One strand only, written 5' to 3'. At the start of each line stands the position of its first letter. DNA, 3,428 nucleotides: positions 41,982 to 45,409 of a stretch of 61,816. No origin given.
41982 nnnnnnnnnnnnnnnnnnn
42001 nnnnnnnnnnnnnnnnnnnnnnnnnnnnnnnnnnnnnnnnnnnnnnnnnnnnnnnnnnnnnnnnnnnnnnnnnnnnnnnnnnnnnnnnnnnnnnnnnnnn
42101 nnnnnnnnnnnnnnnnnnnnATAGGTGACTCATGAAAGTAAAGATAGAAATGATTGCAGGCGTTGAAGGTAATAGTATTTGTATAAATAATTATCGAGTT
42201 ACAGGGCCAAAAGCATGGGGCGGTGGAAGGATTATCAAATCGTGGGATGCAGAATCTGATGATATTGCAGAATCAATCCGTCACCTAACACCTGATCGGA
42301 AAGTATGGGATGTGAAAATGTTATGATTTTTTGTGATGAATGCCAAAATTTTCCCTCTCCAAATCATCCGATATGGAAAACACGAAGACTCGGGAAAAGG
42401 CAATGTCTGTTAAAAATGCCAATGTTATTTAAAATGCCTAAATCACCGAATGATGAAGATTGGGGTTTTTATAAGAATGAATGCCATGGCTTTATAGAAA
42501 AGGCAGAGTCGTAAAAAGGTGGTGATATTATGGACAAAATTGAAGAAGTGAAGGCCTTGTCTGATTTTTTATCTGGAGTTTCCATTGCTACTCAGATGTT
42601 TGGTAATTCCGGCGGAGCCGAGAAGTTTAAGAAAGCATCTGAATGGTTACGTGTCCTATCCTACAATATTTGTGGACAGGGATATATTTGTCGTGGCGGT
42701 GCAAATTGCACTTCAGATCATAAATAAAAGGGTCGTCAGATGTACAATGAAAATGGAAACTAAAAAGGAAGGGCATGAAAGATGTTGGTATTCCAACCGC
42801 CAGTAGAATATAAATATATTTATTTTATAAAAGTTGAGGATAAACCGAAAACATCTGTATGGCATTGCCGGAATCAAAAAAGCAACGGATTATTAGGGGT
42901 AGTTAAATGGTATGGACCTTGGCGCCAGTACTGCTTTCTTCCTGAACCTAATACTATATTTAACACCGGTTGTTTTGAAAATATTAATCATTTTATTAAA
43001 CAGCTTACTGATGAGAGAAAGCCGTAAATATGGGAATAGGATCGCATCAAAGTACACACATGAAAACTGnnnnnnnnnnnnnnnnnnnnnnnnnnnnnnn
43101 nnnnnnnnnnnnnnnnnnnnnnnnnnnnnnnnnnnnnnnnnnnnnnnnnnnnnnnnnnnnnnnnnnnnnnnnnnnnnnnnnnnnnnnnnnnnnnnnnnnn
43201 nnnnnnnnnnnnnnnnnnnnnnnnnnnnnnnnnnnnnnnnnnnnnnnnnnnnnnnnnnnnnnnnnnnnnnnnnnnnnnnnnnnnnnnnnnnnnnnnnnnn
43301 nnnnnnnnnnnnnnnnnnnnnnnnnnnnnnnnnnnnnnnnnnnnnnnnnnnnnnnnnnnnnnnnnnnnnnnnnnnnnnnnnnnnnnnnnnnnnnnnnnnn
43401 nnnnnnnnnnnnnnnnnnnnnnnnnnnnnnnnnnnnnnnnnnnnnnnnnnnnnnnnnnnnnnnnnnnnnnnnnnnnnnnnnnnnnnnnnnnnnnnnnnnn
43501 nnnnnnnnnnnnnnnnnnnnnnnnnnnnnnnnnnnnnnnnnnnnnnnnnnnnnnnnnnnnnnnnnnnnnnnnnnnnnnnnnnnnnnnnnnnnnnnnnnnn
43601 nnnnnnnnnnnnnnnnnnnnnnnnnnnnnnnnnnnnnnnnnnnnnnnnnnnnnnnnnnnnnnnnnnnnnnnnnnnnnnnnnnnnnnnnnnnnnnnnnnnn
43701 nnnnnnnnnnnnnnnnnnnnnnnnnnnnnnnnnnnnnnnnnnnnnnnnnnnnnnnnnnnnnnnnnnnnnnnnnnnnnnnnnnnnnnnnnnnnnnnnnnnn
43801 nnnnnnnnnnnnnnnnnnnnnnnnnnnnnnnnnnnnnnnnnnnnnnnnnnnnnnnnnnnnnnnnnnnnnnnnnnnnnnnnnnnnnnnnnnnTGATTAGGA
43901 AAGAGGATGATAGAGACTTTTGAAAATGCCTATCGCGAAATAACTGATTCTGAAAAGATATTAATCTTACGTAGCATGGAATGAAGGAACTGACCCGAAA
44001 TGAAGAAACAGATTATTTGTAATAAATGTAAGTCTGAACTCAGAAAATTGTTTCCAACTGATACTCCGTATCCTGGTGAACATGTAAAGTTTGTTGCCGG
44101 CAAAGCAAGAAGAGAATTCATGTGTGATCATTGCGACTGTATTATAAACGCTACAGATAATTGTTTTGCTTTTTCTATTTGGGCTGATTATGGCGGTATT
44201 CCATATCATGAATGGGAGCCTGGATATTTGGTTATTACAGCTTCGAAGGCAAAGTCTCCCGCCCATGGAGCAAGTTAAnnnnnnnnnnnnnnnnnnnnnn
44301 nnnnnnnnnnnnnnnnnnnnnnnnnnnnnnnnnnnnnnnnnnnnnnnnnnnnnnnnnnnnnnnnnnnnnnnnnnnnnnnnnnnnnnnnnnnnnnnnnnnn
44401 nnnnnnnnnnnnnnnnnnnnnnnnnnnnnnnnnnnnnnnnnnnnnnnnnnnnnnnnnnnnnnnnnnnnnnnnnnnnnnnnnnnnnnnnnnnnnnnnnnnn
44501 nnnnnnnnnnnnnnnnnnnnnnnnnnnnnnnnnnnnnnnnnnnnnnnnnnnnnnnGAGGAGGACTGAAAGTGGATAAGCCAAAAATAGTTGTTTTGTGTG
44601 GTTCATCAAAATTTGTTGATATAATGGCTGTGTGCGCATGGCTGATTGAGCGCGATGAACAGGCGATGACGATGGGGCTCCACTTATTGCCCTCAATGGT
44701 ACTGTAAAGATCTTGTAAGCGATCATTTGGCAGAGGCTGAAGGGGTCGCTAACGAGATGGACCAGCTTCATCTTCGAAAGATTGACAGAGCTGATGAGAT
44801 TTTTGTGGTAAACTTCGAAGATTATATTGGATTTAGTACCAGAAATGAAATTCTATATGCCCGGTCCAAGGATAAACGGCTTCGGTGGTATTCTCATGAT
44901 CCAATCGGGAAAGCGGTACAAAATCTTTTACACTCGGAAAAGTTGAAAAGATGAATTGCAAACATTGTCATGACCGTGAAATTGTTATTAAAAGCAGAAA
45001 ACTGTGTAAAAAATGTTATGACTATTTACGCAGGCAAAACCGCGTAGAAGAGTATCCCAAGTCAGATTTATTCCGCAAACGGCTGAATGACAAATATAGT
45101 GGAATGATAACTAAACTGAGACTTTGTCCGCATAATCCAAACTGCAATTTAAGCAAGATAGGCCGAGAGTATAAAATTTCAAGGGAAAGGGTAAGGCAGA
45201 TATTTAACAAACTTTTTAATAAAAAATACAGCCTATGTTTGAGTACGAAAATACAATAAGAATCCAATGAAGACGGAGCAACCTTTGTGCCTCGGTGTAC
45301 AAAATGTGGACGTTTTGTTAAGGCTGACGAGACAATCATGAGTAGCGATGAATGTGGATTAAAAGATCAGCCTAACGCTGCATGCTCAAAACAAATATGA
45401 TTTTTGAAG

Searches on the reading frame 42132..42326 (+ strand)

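Call 40: search_protein_families(library=pfam, proteins=[window:42132-42326:+], max_evalue=1)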
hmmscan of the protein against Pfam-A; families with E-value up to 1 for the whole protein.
window:42132-42326:+ (64 aa): 1 family
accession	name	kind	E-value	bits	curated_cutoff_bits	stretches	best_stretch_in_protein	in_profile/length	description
PF25016.1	EGF_Pikachurin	-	0.24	11.7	27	1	14-25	10-21/30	Pikachurin, EGF-like domain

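Call 41: search_protein_families(library=phrogs, proteins=[window:42132-42326:+], max_evalue=0.01)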
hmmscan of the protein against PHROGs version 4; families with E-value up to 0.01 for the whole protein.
window:42132-42326:+ (64 aa): 0 families

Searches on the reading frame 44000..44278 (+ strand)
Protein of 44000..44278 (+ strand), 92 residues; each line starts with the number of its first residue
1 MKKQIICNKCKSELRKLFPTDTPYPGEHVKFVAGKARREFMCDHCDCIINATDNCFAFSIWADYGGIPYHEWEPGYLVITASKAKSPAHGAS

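Call 40: search_protein_families(library=pfam, proteins=[window:44000-44278:+], max_evalue=1)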
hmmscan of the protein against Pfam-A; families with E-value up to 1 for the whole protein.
window:44000-44278:+ (92 aa): 1 family
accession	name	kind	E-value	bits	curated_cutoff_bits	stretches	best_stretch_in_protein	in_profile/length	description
PF10764.14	Gin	-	0.027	14.9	27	1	4-24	17-37/45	Inhibitor of sigma-G Gin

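Call 41: search_protein_families(library=phrogs, proteins=[window:44000-44278:+], max_evalue=0.01)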
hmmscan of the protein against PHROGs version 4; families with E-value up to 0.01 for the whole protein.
window:44000-44278:+ (92 aa): 0 families

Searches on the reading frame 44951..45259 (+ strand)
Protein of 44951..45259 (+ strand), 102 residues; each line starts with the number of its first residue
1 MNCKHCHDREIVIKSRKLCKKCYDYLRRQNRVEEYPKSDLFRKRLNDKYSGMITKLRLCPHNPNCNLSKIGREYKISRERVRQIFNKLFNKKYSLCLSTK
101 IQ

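Call 40: search_protein_families(library=pfam, proteins=[window:44951-45259:+], max_evalue=1)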
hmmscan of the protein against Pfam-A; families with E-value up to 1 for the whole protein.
window:44951-45259:+ (102 aa): 1 family
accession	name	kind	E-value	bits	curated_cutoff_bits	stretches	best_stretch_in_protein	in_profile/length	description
PF04545.22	Sigma70_r4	-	4.5e-05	23.3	24.1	1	64-86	20-42/50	Sigma-70, region 4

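Call 41: search_protein_families(library=phrogs, proteins=[window:44951-45259:+], max_evalue=0.01)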
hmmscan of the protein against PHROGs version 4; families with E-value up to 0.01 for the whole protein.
window:44951-45259:+ (102 aa): 1 family
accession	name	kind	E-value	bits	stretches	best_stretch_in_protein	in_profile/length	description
phrog_20467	-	DNA, RNA and nucleotide metabolism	0.00019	22.3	1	2-41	25-63/112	HNH endonuclease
